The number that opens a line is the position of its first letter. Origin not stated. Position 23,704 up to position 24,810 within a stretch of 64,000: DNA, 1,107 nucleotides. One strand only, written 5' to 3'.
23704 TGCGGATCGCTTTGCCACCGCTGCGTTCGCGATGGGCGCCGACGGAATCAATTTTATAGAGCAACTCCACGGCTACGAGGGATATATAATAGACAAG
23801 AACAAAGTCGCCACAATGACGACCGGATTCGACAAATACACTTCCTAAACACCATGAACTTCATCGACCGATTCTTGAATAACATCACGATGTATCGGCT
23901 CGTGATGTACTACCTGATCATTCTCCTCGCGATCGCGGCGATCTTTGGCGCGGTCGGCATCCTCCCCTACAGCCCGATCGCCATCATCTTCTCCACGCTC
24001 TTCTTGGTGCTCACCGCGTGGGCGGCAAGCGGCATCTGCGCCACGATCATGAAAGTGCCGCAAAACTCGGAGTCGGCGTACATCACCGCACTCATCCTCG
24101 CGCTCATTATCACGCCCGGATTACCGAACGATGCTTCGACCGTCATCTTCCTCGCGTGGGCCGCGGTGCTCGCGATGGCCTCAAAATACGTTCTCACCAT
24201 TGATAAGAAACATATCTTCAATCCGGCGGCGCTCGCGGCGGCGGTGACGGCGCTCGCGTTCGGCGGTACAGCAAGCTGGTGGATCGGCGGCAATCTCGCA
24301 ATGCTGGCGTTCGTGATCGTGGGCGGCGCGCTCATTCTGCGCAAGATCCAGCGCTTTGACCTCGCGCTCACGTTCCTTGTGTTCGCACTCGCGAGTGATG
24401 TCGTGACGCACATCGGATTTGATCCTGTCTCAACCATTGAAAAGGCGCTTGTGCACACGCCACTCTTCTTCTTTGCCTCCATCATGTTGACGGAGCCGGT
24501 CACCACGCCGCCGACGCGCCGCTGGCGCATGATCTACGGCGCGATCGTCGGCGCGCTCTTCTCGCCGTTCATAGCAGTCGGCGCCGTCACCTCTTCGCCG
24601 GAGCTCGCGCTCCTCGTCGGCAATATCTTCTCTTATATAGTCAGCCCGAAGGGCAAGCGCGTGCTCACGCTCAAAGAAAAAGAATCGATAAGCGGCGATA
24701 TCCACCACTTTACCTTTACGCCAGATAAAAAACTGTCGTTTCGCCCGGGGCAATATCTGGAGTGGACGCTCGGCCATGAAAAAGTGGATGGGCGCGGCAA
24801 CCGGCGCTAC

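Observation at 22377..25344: Compact three-gene flavin module: extracytoplasmic PG-anchored FMN-binding protein (SGAT motif), cytoplasmic-type ApbE, and membrane-embedded FNR-like oxidoreductase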

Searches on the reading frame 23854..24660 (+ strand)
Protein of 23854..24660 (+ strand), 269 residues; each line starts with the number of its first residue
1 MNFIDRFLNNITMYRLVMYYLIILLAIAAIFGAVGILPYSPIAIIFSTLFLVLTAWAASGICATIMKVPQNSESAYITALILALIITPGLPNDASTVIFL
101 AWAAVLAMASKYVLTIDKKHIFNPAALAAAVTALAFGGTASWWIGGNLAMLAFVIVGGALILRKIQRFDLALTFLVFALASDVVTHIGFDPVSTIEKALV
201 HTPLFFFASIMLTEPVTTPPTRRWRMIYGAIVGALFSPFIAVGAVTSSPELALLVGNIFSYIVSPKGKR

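Call 24: search_solved_structures(query=window:23854-24660:+, max_evalue=1, show_alignments=4)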
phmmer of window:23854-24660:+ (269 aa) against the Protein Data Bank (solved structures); distinct sequences matched with E-value up to 1: 2.
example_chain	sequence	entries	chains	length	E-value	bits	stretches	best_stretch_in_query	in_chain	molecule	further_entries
4ney_A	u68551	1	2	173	0.74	12.7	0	132-153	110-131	Engineered protein OR277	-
4nez_A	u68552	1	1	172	0.74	12.7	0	132-153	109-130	Engineered protein OR276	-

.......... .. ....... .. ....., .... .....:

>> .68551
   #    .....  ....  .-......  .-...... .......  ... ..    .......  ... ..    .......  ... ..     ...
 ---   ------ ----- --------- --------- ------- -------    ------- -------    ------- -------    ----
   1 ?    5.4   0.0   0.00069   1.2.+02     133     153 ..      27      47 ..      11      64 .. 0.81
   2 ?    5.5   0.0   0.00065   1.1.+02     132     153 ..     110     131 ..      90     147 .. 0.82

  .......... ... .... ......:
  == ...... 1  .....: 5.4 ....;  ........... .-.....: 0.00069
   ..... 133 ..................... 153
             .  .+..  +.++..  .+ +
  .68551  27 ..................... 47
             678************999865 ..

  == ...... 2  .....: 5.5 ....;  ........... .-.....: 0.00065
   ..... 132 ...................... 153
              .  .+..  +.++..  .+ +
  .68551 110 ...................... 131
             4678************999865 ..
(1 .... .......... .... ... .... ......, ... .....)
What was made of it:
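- Tried and rejected: Single-sequence phmmer of the g3 membrane domain against PDB: only noise (call 24).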

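Call 26: search_solved_structures(query=A2, max_evalue=1, show_alignments=3)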
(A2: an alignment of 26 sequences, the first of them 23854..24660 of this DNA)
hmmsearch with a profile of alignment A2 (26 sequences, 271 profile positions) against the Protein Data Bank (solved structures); distinct sequences matched with E-value up to 1: 4.
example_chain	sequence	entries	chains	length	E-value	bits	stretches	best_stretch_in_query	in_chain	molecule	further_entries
8ahx_D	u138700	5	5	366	0.00024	24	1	154-258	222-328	Ion-translocating oxidoreductase complex subunit D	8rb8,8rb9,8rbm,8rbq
9lrr_B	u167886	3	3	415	0.0017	21.2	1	147-260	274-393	Na(+)-translocating NADH-quinone reductase subunit B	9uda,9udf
7xk3_B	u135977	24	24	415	0.0024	20.7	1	147-260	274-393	Na(+)-translocating NADH-quinone reductase subunit B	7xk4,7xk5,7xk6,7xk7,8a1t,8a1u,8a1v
9ud3_B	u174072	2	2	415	0.0033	20.3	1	147-260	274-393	Na(+)-translocating NADH-quinone reductase subunit B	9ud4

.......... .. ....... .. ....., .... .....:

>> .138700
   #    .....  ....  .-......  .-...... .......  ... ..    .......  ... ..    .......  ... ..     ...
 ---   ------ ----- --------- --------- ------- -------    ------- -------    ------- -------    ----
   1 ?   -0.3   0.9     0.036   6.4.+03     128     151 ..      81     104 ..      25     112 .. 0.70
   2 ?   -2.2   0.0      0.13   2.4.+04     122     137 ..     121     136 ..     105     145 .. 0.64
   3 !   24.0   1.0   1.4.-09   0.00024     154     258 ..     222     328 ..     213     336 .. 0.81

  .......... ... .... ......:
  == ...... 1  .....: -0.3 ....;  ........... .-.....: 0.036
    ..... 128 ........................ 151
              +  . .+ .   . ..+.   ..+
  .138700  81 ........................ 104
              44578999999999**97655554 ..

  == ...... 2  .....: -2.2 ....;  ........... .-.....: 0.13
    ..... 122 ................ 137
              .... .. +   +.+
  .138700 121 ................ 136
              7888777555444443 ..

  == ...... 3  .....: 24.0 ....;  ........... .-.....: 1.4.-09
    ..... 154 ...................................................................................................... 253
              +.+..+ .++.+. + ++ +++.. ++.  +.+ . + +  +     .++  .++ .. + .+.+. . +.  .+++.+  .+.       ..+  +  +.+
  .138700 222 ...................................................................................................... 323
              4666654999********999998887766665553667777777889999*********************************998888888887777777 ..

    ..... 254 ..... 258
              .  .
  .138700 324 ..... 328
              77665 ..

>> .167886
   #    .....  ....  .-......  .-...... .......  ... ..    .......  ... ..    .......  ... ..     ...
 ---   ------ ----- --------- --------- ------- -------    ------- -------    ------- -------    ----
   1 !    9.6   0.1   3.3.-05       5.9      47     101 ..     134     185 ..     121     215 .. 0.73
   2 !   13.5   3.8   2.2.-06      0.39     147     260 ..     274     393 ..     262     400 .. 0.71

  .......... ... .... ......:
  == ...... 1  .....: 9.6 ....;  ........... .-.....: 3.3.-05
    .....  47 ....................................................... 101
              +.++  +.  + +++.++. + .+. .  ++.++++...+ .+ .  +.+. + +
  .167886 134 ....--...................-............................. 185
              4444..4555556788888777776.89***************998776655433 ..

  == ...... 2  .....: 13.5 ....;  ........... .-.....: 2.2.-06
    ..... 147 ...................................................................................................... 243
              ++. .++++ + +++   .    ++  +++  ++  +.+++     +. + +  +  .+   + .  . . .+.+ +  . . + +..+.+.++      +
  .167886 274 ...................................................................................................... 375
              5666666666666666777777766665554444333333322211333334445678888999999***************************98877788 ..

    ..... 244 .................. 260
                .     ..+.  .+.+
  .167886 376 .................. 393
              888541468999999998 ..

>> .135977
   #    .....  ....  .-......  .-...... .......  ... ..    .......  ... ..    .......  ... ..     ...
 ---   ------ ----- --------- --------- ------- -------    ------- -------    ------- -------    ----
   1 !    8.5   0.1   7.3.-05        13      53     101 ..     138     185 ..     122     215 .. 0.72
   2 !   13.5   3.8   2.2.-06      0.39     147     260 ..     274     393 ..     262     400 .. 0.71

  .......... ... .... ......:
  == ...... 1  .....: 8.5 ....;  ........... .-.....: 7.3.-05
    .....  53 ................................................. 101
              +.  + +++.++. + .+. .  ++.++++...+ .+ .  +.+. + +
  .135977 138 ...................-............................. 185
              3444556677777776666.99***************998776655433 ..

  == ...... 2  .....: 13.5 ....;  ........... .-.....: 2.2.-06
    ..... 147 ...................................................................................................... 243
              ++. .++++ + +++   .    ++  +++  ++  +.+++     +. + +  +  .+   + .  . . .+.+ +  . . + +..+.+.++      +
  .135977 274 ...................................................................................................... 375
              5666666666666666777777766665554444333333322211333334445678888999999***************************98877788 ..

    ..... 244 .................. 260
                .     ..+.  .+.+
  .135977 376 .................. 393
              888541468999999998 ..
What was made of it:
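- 23854..24648 (+): g3 N-terminal domain (aa 1-265): a 10-helix membrane domain with the NqrB/RnfD fold. A profile of this domain hits RnfD 8ahx_D (E 2.4e-4) and NqrB 7xk3_B (E 2.4e-3) (call 26).
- Checked: Its 'NPA' is part of an FNPA motif that also aligns with FNPA in RnfD (call 26).
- Tried and rejected: A 26-sequence profile was needed to reach RnfD and NqrB (call 26). It is part of an FNPA motif that also aligns with FNPA in RnfD (call 26).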
